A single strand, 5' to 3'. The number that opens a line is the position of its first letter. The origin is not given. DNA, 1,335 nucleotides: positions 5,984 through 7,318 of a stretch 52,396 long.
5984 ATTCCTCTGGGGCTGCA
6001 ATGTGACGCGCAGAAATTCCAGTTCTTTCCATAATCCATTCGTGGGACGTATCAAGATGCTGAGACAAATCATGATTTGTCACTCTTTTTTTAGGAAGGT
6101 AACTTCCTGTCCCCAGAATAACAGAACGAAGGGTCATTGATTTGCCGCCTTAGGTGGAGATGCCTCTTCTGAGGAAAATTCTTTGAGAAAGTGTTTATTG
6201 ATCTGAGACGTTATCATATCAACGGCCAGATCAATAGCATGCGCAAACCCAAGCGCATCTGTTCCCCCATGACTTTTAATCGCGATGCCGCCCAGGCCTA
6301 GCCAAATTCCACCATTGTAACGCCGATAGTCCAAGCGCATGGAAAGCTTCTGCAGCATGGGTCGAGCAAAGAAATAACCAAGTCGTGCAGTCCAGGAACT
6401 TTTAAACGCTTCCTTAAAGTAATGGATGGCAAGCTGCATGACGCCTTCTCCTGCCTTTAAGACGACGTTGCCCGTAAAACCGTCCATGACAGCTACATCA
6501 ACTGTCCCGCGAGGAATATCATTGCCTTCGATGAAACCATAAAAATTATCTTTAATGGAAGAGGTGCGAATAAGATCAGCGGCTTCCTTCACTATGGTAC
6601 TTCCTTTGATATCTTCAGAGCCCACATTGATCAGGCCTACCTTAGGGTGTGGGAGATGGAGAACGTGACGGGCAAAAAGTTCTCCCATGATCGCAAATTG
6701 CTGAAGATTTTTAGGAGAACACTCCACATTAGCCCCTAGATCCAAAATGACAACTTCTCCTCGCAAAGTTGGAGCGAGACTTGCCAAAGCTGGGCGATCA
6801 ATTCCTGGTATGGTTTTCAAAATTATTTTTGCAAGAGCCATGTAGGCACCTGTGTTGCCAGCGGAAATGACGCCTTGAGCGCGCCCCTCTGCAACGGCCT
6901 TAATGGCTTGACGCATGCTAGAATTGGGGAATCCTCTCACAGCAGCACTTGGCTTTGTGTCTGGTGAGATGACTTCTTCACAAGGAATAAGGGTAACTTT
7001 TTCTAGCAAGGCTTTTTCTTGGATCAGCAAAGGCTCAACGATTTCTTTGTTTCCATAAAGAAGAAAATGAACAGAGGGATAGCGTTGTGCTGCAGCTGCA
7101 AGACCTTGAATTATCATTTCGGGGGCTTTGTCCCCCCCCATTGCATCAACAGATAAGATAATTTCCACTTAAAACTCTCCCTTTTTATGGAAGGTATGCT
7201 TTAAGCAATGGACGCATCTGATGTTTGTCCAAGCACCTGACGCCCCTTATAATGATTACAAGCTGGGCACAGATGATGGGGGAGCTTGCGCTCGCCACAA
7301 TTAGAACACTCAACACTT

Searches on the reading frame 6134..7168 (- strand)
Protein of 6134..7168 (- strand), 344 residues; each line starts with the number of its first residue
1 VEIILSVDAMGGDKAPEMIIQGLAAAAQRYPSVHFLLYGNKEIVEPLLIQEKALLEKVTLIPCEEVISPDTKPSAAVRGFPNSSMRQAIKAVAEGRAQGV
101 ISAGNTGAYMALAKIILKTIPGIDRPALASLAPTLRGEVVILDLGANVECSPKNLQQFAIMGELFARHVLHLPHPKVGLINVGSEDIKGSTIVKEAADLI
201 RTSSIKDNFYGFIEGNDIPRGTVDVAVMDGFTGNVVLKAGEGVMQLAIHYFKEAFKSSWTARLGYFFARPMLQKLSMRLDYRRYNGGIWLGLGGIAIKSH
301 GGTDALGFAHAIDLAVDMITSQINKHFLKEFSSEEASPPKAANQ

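Call 68: search_protein_families(library=pfam, proteins=[window:6134-7168:-], max_evalue=0.001)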
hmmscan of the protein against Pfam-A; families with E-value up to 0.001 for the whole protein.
window:6134-7168:- (344 aa): 1 family
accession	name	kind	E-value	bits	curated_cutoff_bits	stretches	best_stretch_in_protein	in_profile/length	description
PF02504.20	FA_synthesis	-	4.3e-107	358.4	29.1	1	5-325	3-323/324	Fatty acid synthesis protein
